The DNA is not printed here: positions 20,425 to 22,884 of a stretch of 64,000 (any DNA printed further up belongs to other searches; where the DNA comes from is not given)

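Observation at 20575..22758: Single-polypeptide NapC/NirT-type membrane anchor fused to a 16-haem wire with an internally duplicated helical module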

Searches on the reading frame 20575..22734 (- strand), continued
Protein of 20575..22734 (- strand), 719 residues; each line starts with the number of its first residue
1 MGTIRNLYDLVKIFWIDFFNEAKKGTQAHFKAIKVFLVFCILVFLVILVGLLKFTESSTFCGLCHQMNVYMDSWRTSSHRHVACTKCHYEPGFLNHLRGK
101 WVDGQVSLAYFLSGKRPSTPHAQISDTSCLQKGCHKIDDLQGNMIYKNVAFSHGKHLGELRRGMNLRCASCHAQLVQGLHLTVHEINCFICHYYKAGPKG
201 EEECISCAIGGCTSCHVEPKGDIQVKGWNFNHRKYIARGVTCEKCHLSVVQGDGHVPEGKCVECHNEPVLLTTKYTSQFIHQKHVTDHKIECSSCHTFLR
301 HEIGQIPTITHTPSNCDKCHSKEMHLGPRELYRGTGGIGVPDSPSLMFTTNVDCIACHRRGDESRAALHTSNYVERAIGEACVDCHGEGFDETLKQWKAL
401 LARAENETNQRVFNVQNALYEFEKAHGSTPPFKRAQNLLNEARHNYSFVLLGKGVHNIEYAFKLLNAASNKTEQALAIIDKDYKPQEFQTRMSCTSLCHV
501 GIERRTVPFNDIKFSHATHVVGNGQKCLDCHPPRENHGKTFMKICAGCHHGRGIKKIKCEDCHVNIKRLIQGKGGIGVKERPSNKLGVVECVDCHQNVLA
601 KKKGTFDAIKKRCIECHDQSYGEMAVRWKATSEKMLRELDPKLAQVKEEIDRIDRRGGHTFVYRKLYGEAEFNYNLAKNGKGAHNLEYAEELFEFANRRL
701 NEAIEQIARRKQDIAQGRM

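Call 56: predict_structure(alignment_id=A2)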
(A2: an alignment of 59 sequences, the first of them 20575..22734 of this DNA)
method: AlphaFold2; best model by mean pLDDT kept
length: 719 residues; sequences in the alignment: 59
mean_pLDDT: 85.3   pTM: 0.68
mean pLDDT of the five models: 85.3, 82.6, 82.4, 80.4, 79.1
residues with pLDDT >= 90: 324; 70-90: 318; 50-70: 43; < 50: 34
segments of 3 or more residues with pLDDT < 50: 197-205, 305-316, 361-372
pLDDT, mean of each block of 10 residues (from residue 1): 80 93 90 93 95 88 80 85 90 91 82 75 88 88 79 79 79 69 82 59 51 77 79 84 75 83 82 80 89 88 55 49 80 96 90 74 39 68 86 92 96 98 97 98 98 95 97 98 92 87 88 89 90 76 77 80 93 97 93 89 87 95 96 97 98 88 96 97 97 98 97 85
secondary structure, 60 per line:
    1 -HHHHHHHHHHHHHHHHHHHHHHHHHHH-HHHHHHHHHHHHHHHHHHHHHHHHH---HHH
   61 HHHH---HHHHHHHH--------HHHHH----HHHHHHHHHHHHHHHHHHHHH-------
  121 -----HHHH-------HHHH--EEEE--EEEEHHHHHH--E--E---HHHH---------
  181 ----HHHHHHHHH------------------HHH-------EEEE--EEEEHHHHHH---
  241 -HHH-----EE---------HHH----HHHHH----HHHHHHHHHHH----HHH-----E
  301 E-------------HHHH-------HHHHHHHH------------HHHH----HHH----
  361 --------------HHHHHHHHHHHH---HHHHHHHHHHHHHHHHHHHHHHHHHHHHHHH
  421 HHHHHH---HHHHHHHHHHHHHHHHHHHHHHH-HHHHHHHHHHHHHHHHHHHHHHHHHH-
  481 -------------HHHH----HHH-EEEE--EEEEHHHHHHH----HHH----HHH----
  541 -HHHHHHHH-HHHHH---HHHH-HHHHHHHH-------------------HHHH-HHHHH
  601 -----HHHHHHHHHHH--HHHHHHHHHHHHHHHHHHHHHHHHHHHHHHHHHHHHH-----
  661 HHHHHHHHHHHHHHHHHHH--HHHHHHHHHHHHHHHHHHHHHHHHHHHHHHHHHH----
elements in order (helices of 4 or more, strands of 3 or more residues): H2-28 H30-54 H58-64 H68-75 H84-88 H93-113 H126-129 H137-140 E143-146 E149-152 H153-158 H168-171 H185-193 E222-225 E228-231 H232-237 H268-272 H277-287 H315-318 H326-333 H346-349 H375-386 H390-426 H430-452 H454-479 H494-497 E506-509 E512-515 H516-522 H542-549 H551-555 H559-562 H564-571 H591-594 H596-600 H606-616 H619-655 H661-679 H682-715

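Call 61: fold_search(model_id=the predicted structure, library=pdb)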
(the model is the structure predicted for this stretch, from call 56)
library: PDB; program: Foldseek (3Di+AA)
matches with E <= 10: 79; with E <= 0.001: 0
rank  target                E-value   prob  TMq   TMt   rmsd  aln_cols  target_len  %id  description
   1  6qvm_A                3.6e-02  1.00  0.14  0.15  12.3       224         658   18  Undecaheme cytochrome from S-layer of Carboxydothermus ferrireducens (released 2020-03-25)
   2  3f29_A                7.6e-02  0.57  0.16  0.22  28.9       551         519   13  Structure of the Thioalkalivibrio nitratireducens cytochrome c nitrite reductase in complex with sulfite (released 2008-12-09)
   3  3mmo_A                9.1e-02  0.54  0.17  0.22  28.4       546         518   14  Structure of the Thioalkalivibrio nitratireducens cytochrome c nitrite reductase in complex with cyanide (released 2010-09-29)
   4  2vr0_F                1.0e-01  1.00  0.16  0.68   3.2       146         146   19  Crystal structure of cytochrome c nitrite reductase NrfHA complex bound to the HQNO inhibitor (released 2008-06-03)
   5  2j7a_C                1.3e-01  1.00  0.16  0.68   3.3       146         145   19  Crystal structure of cytochrome c nitrite reductase NrfHA complex from Desulfovibrio vulgaris (released 2006-12-06)
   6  2ot4_A                1.6e-01  0.41  0.16  0.22  28.9       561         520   14  Structure of a hexameric multiheme c nitrite reductase from the extremophile bacterium Thiolkalivibrio nitratireducens (released 2008-04-08)
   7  3rkh_A                2.2e-01  0.41  0.18  0.23  28.0       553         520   14  Structure of the Thioalkalivibrio nitratireducens cytochrome c nitrite reductase in a complex with nitrite (full occup (released 2011-06-15)
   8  4wjy_A                2.4e-01  1.00  0.17  0.26   7.3       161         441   16  Esherichia coli nitrite reductase NrfA H264N (released 2015-03-11)
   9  2j7a_O                2.7e-01  1.00  0.16  0.69   3.2       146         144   19  Crystal structure of cytochrome c nitrite reductase NrfHA complex from Desulfovibrio vulgaris (released 2006-12-06)
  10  3ubr_A                2.7e-01  0.97  0.17  0.26  13.9       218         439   15  Laue structure of Shewanella oneidensis cytochrome-c Nitrite Reductase (released 2012-04-25)
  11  2rf7_A                2.8e-01  1.00  0.16  0.25   6.1       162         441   16  Crystal structure of the escherichia coli nrfa mutant Q263E (released 2008-03-25)
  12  8rv0                  2.9e-01  0.54  0.18  0.26  28.6       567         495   11  Crystal structure of octaheme nitrite reductase from Trichlorobacter ammonificans in complex with nitrite (released 2024-03-27)
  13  2rdz_A                3.2e-01  0.99  0.16  0.25   7.1       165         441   16  High Resolution Crystal Structure of the Escherichia coli Cytochrome c Nitrite Reductase. (released 2008-03-25)
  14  1fs7                  3.2e-01  0.99  0.17  0.25   6.6       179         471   17  CYTOCHROME C NITRITE REDUCTASE FROM WOLINELLA SUCCINOGENES (released 2001-01-17)
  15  1gu6_A                3.8e-01  1.00  0.17  0.26   6.3       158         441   16  Structure of the Periplasmic Cytochrome c Nitrite Reductase from Escherichia coli (released 2002-03-08)
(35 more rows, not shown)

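Call 68: list_cluster_members(proteins=[P0171, P0173, P0181, P0198, P0200, P0215, P0235, P0247, P0252, P0262])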
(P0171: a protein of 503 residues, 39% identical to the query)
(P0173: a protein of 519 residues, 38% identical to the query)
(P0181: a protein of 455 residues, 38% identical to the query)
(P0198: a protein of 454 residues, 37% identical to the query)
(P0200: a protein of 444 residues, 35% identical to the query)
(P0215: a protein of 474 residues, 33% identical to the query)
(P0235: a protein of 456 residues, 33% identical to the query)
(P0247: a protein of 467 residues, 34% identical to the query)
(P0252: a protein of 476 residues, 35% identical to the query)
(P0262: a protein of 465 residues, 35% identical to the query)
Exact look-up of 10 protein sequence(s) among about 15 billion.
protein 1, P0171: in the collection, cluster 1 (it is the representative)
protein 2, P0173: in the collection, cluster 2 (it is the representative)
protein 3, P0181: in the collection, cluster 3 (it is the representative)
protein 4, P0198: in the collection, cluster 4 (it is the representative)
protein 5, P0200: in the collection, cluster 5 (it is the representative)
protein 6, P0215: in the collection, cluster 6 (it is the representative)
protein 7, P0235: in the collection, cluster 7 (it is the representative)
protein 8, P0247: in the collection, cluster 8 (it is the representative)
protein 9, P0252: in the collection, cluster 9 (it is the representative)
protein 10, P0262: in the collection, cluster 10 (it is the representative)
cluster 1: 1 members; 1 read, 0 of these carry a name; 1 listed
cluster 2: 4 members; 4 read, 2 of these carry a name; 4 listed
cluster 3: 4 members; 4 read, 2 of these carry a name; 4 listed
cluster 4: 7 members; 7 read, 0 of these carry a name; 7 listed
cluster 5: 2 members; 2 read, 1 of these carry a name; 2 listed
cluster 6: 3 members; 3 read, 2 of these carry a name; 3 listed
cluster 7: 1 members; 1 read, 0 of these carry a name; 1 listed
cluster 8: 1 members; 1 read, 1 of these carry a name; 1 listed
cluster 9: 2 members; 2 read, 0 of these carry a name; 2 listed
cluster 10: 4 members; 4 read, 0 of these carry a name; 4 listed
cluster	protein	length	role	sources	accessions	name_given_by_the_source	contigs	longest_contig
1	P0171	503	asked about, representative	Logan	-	-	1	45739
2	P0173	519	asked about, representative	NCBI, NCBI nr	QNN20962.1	hypothetical protein HED60_01300 [Planctomycetales bacterium ZRK34]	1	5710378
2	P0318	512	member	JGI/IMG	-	nitrate/TMAO reductase-like tetraheme cytochrome c subunit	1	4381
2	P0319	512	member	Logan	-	-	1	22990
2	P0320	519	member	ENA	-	-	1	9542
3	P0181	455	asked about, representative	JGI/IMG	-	nitrate/TMAO reductase-like tetraheme cytochrome c subunit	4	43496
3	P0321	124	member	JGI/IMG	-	hypothetical protein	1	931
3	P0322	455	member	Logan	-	-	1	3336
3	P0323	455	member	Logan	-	-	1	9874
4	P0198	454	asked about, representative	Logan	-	-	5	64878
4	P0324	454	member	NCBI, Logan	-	-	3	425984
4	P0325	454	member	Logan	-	-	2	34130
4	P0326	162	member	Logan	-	-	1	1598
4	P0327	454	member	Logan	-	-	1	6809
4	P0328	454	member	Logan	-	-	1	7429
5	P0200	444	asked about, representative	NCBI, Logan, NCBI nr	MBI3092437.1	MAG: NapC/NirT family cytochrome c [Candidatus Tectomicrobia bacterium] | NapC/NirT family cytochrome c [Candidatus Tectomicrobia bacterium]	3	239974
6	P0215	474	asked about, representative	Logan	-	-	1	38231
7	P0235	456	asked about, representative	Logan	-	-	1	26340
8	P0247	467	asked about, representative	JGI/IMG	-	nitrate/TMAO reductase-like tetraheme cytochrome c subunit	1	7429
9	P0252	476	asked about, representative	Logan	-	-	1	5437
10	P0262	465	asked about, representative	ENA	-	-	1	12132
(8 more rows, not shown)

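Call 73: search_protein_families(library=pfam, proteins=[P0157, P0245, P0268, P0185, P0255, P0267, P0189, P0127, P0213, P0211], max_evalue=0.00001)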
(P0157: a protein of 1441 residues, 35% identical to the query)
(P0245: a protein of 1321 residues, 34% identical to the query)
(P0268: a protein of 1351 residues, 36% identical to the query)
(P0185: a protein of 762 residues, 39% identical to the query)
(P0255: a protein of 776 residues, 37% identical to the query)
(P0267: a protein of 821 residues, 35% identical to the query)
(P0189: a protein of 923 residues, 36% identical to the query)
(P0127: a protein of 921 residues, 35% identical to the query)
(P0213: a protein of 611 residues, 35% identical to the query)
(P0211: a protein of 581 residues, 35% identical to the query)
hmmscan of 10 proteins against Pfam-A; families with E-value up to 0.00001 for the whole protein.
P0157 (1441 aa): 3 families
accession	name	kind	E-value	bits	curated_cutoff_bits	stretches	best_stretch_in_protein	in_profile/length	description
PF14522.11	Cytochrome_C7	-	2.1e-19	69.6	24.8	0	990-1050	2-66/67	Cytochrome c7 and related cytochrome c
PF14537.11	Cytochrom_c3_2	-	9.1e-15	55.3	25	0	1073-1152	4-78/79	Cytochrome c3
PF02085.21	Cytochrom_CIII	-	1e-08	35.9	22.9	1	1063-1152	22-101/101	Class III cytochrome C family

P0245 (1321 aa): 4 families
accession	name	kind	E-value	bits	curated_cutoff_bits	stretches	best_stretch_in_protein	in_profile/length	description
PF14522.11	Cytochrome_C7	-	3.8e-10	39.9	24.8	0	990-1051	2-67/67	Cytochrome c7 and related cytochrome c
PF02085.21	Cytochrom_CIII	-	1.8e-08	35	22.9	0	1060-1152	19-101/101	Class III cytochrome C family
PF14537.11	Cytochrom_c3_2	-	2.3e-08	34.8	25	0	1121-1216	4-78/79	Cytochrome c3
PF03264.19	Cytochrom_NNT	-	1.8e-07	31.5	24.1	1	872-956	10-100/174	NapC/NirT cytochrome c family, N-terminal region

P0268 (1351 aa): 3 families
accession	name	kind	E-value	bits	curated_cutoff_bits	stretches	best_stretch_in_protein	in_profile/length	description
PF14522.11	Cytochrome_C7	-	2.3e-12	47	24.8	0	1017-1078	1-66/67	Cytochrome c7 and related cytochrome c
PF02085.21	Cytochrom_CIII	-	1.8e-07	31.9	22.9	0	1047-1129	24-101/101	Class III cytochrome C family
PF14537.11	Cytochrom_c3_2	-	1.1e-06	29.5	25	0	1150-1248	5-79/79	Cytochrome c3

P0185 (762 aa): 4 families
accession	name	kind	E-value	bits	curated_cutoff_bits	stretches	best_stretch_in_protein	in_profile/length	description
PF14537.11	Cytochrom_c3_2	-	1.8e-10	41.5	25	0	525-603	5-78/79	Cytochrome c3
PF14522.11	Cytochrome_C7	-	6.1e-09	36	24.8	0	633-669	13-49/67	Cytochrome c7 and related cytochrome c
PF03264.19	Cytochrom_NNT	-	9.6e-07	29.1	24.1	1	325-399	11-91/174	NapC/NirT cytochrome c family, N-terminal region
PF02085.21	Cytochrom_CIII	-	2.5e-06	28.2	22.9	0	518-603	21-101/101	Class III cytochrome C family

P0255 (776 aa): 3 families
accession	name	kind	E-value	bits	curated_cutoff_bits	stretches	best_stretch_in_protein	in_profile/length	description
PF14522.11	Cytochrome_C7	-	2.9e-15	56.3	24.8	0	446-508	1-67/67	Cytochrome c7 and related cytochrome c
PF03264.19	Cytochrom_NNT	-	1.5e-10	41.5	24.1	1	331-416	11-102/174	NapC/NirT cytochrome c family, N-terminal region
PF14537.11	Cytochrom_c3_2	-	3.4e-10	40.7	25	0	532-610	7-79/79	Cytochrome c3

P0267 (821 aa): 4 families
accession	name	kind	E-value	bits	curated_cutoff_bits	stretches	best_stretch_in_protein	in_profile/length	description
PF14522.11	Cytochrome_C7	-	1.3e-13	51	24.8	0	613-659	5-54/67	Cytochrome c7 and related cytochrome c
PF14537.11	Cytochrom_c3_2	-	1.4e-08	35.5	25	0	523-599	6-78/79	Cytochrome c3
PF02085.21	Cytochrom_CIII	-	5.8e-07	30.2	22.9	0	517-599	24-101/101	Class III cytochrome C family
PF03264.19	Cytochrom_NNT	-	2.4e-06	27.8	24.1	0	367-454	8-101/174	NapC/NirT cytochrome c family, N-terminal region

P0189 (923 aa): 5 families
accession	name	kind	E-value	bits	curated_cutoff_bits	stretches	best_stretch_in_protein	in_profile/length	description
PF14537.11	Cytochrom_c3_2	-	4.9e-18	65.8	25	1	455-542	5-79/79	Cytochrome c3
PF14522.11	Cytochrome_C7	-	8.4e-18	64.4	24.8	0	719-777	8-67/67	Cytochrome c7 and related cytochrome c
PF00027.35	cNMP_binding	-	8.5e-16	58.2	27.5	1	42-121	2-86/89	Cyclic nucleotide-binding domain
PF02085.21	Cytochrom_CIII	-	3.9e-14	53.3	22.9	0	393-485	19-101/101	Class III cytochrome C family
PF03264.19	Cytochrom_NNT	-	2e-09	37.9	24.1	1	174-255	14-102/174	NapC/NirT cytochrome c family, N-terminal region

P0127 (921 aa): 4 families
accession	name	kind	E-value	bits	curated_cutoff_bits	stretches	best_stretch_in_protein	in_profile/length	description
PF14522.11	Cytochrome_C7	-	2.5e-27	94.9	24.8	0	261-341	3-67/67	Cytochrome c7 and related cytochrome c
PF14537.11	Cytochrom_c3_2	-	1.1e-26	93.6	25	1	551-621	8-79/79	Cytochrome c3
PF02085.21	Cytochrom_CIII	-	6.2e-10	39.8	22.9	0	212-303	23-101/101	Class III cytochrome C family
PF03264.19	Cytochrom_NNT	-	4.1e-09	36.8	24.1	1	18-162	9-168/174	NapC/NirT cytochrome c family, N-terminal region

P0213 (611 aa): 5 families
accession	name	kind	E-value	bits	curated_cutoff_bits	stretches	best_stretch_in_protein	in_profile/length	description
PF14522.11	Cytochrome_C7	-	3.6e-14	52.8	24.8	0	283-345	2-66/67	Cytochrome c7 and related cytochrome c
PF14537.11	Cytochrom_c3_2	-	3.7e-12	47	25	0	366-447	4-78/79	Cytochrome c3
PF03264.19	Cytochrom_NNT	-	1.3e-11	45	24.1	1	173-309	14-168/174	NapC/NirT cytochrome c family, N-terminal region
PF22113.1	Mtrc-MtrF_II-IV_dom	-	4.4e-11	43.1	30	0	197-347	8-165/176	Outer membrane cytochrome MtrC/MtrF-like, domains II/IV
PF02085.21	Cytochrom_CIII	-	3.5e-06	27.7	22.9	0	357-447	21-101/101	Class III cytochrome C family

P0211 (581 aa): 5 families
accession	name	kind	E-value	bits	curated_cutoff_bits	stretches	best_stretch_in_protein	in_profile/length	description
PF14522.11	Cytochrome_C7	-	1.1e-12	48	24.8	0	448-490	12-54/67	Cytochrome c7 and related cytochrome c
PF14537.11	Cytochrom_c3_2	-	1.9e-11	44.7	25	0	338-419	4-78/79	Cytochrome c3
PF03264.19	Cytochrom_NNT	-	2.6e-11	44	24.1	1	139-277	12-164/174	NapC/NirT cytochrome c family, N-terminal region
PF22113.1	Mtrc-MtrF_II-IV_dom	-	6.6e-09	36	30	1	342-491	8-170/176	Outer membrane cytochrome MtrC/MtrF-like, domains II/IV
PF02085.21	Cytochrom_CIII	-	2.2e-08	34.8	22.9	0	328-419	22-101/101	Class III cytochrome C family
